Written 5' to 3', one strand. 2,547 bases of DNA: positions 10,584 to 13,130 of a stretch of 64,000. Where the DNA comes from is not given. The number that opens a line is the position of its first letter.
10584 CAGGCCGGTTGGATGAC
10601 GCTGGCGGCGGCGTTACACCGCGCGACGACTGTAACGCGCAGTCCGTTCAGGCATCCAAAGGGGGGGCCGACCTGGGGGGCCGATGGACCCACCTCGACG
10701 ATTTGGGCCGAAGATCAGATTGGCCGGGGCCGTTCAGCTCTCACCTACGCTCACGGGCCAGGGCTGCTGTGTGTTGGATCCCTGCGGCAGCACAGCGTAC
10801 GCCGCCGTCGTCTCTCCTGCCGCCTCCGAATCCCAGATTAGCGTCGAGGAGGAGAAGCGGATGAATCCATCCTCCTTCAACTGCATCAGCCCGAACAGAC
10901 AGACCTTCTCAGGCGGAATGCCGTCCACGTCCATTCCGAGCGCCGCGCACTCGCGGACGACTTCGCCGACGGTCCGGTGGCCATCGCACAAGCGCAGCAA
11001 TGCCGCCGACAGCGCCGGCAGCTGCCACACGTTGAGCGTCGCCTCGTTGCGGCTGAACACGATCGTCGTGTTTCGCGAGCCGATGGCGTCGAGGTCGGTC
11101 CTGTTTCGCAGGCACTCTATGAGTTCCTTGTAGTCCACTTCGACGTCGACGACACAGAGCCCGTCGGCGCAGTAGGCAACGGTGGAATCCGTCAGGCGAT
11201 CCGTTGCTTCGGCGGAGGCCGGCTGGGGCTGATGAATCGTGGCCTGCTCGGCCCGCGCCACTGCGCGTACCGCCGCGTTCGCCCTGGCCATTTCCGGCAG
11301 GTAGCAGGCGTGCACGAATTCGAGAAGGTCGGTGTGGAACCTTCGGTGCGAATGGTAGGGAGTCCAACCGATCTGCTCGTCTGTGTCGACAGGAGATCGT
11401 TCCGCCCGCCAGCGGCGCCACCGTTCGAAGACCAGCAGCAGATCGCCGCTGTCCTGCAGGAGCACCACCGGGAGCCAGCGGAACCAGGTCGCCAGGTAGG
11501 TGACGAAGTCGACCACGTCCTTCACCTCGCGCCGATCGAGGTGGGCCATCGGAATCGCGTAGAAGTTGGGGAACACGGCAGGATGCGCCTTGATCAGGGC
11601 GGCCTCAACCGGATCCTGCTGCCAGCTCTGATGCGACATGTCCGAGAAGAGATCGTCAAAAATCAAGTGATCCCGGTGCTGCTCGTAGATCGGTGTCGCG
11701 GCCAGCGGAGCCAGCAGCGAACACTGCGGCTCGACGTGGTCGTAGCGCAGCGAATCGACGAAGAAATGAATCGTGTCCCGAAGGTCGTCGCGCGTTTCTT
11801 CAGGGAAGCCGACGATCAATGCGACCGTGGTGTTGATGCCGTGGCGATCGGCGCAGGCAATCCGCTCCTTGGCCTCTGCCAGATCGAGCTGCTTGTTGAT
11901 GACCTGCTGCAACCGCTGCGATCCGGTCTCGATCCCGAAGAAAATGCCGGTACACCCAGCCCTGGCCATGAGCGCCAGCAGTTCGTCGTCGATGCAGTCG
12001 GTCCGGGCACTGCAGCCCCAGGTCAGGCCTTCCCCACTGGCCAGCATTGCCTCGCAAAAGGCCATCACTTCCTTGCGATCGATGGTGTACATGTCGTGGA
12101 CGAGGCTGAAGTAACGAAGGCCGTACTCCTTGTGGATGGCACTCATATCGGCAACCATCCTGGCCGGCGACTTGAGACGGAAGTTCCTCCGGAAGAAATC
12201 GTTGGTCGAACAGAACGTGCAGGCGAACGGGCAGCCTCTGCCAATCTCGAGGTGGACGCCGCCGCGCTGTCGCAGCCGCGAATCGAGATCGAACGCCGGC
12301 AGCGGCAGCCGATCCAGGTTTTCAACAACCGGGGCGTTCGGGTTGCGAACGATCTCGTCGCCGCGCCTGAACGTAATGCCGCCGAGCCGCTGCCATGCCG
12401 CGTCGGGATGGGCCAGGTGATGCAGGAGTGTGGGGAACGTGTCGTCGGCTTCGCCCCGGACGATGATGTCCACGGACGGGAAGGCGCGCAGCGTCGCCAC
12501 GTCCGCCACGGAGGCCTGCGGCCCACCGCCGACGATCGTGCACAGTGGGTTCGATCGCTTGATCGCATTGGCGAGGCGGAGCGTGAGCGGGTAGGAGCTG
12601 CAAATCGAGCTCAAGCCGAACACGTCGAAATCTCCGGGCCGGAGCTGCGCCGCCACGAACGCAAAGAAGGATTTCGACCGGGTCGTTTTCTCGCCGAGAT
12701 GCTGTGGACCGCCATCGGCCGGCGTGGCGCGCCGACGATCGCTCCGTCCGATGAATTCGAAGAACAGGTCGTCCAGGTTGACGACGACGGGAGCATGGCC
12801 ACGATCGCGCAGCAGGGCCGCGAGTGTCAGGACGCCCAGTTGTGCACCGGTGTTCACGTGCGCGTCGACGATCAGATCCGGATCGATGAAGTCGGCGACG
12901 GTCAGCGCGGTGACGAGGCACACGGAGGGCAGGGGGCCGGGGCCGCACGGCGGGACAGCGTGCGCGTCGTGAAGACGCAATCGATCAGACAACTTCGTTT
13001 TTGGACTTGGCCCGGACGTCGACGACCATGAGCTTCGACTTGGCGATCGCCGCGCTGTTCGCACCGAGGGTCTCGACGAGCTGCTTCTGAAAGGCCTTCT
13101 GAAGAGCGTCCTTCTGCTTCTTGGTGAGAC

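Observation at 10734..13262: Minimal RiPP-like module: 60-aa Lys-rich ORF directly upstream of a B12-radical-SAM enzyme with a C-terminal PqqD/RRE domain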

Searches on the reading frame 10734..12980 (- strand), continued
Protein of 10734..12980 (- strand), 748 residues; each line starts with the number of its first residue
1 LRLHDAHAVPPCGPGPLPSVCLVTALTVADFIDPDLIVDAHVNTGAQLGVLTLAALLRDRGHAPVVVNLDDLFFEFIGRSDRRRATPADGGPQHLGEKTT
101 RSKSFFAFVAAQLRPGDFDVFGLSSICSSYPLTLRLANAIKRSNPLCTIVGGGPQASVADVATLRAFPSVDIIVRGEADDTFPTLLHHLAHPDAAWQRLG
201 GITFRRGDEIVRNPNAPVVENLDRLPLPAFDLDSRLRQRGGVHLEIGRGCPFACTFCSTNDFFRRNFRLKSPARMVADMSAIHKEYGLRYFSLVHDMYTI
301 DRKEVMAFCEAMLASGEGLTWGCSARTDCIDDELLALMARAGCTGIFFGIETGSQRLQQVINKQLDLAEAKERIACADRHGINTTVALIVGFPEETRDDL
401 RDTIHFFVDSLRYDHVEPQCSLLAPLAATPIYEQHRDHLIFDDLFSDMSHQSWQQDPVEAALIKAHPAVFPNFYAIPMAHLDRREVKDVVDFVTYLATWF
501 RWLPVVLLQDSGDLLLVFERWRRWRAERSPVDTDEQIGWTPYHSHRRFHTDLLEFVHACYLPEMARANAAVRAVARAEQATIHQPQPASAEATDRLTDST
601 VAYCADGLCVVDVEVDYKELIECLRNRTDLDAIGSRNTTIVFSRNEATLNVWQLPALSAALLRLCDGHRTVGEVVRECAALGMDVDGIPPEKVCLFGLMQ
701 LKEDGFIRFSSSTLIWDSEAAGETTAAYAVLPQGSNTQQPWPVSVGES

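Call 36: search_protein_families(library=pfam, alignment_id=A2, max_evalue=0.01)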
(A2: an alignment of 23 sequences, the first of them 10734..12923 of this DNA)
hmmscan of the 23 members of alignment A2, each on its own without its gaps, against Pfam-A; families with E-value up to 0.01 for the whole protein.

A. member 1, window:10734-12923:- (729 aa): 2 families
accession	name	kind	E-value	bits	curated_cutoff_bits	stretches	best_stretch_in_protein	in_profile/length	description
PF04055.27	Radical_SAM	-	3.1e-22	80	29.5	1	226-387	2-165/166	Radical SAM superfamily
PF02310.24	B12-binding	-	4.8e-10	39.7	32.1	1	91-166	44-120/121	B12 binding domain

B. families by the number of members that match (of 23 scanned): 4 families
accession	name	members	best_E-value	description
PF04055.27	Radical_SAM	23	2.1e-23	Radical SAM superfamily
PF02310.24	B12-binding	23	6.7e-15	B12 binding domain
PF05402.18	PqqD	6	0.00016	Coenzyme PQQ synthesis protein D (PqqD)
PF21782.3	PKMT_2nd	1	0.0095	PKMT, C-terminal winged helix domain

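Call 57: search_protein_families(library=pfam, proteins=[L038:626-2215:+, L038:2199-4145:-, L038:4021-5895:-, L038:8178-9224:-, L038:9307-10521:-, L038:10865-12133:-, L059:2894-3937:+, L059:3456-4676:+, L059:4408-5550:-, L059:8528-9391:-], max_evalue=0.0001)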
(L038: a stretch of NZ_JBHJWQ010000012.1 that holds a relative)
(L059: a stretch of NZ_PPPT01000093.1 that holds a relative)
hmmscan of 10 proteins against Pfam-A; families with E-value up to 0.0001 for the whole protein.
L038:626-2215:+ (529 aa): 0 families

L038:2199-4145:- (648 aa): 1 family
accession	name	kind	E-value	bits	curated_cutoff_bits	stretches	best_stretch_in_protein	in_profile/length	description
PF00733.27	Asn_synthase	-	3.6e-22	79.9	21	1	237-628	2-353/354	Asparagine synthase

L038:4021-5895:- (624 aa): 1 family
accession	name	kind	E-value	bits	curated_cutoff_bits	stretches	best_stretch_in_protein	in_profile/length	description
PF13471.12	Transglut_core3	-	1.9e-20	73.3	26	1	508-617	7-116/117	Transglutaminase-like superfamily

L038:8178-9224:- (348 aa): 1 family
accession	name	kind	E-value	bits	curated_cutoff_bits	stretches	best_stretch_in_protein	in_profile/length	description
PF13592.12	HTH_33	-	3.8e-11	42.9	25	1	161-198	22-59/60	Winged helix-turn helix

L038:9307-10521:- (404 aa): 2 families
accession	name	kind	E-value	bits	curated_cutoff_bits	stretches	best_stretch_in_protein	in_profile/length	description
PF01979.26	Amidohydro_1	-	2e-22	80.4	25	1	50-391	1-331/345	Amidohydrolase family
PF07969.17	Amidohydro_3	-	4.5e-13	49.9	29.7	1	289-384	356-450/472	Amidohydrolase family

L038:10865-12133:- (422 aa): 0 families

L059:2894-3937:+ (347 aa): 0 families

L059:3456-4676:+ (406 aa): 1 family
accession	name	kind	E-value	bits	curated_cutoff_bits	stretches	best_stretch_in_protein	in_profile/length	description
PF00067.27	p450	-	3e-34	119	22.8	1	188-379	208-433/462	Cytochrome P450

L059:4408-5550:- (380 aa): 0 families

L059:8528-9391:- (287 aa): 1 family
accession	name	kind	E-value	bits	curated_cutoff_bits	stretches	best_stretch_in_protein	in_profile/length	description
PF01261.30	AP_endonuc_2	-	2.1e-39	136.2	31.1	1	28-274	1-241/249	Xylose isomerase-like TIM barrel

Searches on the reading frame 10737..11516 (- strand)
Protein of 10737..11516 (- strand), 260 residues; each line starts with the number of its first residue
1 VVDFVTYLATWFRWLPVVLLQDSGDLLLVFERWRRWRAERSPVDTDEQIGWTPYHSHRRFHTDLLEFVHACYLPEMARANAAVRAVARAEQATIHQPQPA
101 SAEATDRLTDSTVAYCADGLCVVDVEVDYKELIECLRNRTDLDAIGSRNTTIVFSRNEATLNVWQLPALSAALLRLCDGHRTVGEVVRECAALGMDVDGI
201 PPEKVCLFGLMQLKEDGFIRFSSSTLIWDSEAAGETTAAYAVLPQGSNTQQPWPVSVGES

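Call 40: predict_structure(alignment_id=A3)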
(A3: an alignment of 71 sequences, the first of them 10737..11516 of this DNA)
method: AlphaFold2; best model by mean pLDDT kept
length: 260 residues; sequences in the alignment: 71
mean_pLDDT: 86.0   pTM: 0.80
mean pLDDT of the five models: 86.0, 85.7, 84.7, 84.1, 83.1
residues with pLDDT >= 90: 170; 70-90: 50; 50-70: 17; < 50: 23
segments of 3 or more residues with pLDDT < 50: 233-253
pLDDT, mean of each block of 10 residues (from residue 1): 78 91 96 94 72 72 94 98 96 83 95 95 96 97 95 89 94 96 97 90 96 97 88 47 44 49
secondary structure, 60 per line:
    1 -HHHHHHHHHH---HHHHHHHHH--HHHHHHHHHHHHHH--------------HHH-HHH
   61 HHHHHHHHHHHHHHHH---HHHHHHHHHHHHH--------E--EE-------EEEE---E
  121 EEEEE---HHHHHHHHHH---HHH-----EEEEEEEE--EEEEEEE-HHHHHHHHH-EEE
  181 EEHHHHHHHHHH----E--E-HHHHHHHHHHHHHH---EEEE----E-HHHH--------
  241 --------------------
elements in order: H2-11 H15-23 H26-39 H58-76 H80-92 E113-116 E120-125 H129-138 E150-157 E160-166 H168-176 E178-182 H183-192 H202-215 E219-222 H229-232

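Call 82: fold_search(model_id=the predicted structure, library=pdb)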
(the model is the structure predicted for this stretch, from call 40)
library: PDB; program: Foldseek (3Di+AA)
matches with E <= 10: 149; with E <= 0.001: 2
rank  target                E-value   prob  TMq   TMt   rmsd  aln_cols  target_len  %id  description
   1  8hi7_A                3.1e-05  1.00  0.54  0.52   5.7       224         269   15  Crystal structure of a holoenzyme TglHI with two Fe irons for Pseudomonas syringae Peptidyl (S) 2-mercaptoglycine bios (released 2023-08-23)
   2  8hci_A                4.3e-05  1.00  0.58  0.56   4.3       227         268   14  Crystal structure of a holoenzyme Fe-free TglHI for Pseudomonas syringae Peptidyl (S) 2-mercaptoglycine biosynthesis (released 2023-08-23)
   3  3dee                  2.6e-03  1.00  0.45  0.55   5.3       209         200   12  CRYSTAL STRUCTURE OF A PUTATIVE REGULATORY PROTEIN INVOLVED IN TRANSCRIPTION (NGO1945) FROM NEISSERIA GONORRHOEAE FA 109 (released 2008-08-05)
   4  7vzq_B                1.3e-01  0.97  0.30  0.12   4.8       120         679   13  The structure of GdmN V24Y/G157A/R158A/G188R mutant in complex with carbamoyl adenylate intermediate (released 2022-11-16)
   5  7vzq_A                1.4e-01  0.97  0.30  0.13   4.8       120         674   14  The structure of GdmN V24Y/G157A/R158A/G188R mutant in complex with carbamoyl adenylate intermediate (released 2022-11-16)
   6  6jx3_B                1.4e-01  0.89  0.22  0.57   3.8       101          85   18  Lasso peptide synthetase B1 complexed with the leader peptide (released 2019-06-26)
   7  7vzu_A                1.7e-01  0.96  0.30  0.13   4.8       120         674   14  The structure of GdmN Y82F mutant (released 2022-11-16)
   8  5sxy_MODEL_1_A        5.3e-01  0.84  0.28  0.66   3.0       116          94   13  The solution NMR structure for the PqqD truncation of Methylobacterium extorquens PqqCD representing a functio (released 2017-05-24)
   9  5lzs_t                7.0e-01  0.14  0.14  0.22  13.8       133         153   10  Structure of the mammalian ribosomal elongation complex with aminoacyl-tRNA, eEF1A, and didemnin B (released 2016-11-30)
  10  9gy4_t                9.4e-01  0.16  0.18  0.29  12.4       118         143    9  60S ribosomal subunit in complex with E3-UFM1 ligase and RQC machinery components NEMF and LTN1 (Composite map) (released 2025-05-14)
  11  8i9x_LK               9.4e-01  0.11  0.14  0.22  13.3       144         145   12  Cryo-EM structure of a Chaetomium thermophilum pre-60S ribosomal subunit - Ytm1-1 (released 2023-05-17)
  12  7oj0_9                1.3e+00  0.15  0.17  0.29  10.5       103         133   12  Cryo-EM structure of 70S ribosome stalled with TnaC peptide and RF2 (released 2021-09-15)
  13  8eu9_U                1.3e+00  0.07  0.12  0.08  14.5       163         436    8  Class1 of the INO80-Nucleosome complex (released 2023-07-12)
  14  5dnk_A                1.6e+00  0.18  0.23  0.13   7.9       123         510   15  The structure of PKMT1 from Rickettsia prowazekii in complex with AdoHcy (released 2016-08-10)
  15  9g6k_LM               1.7e+00  0.11  0.16  0.21  11.0       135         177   12  LSU structure derived from the LSU sample of the mitoribosome from T. gondii. (released 2024-12-11)
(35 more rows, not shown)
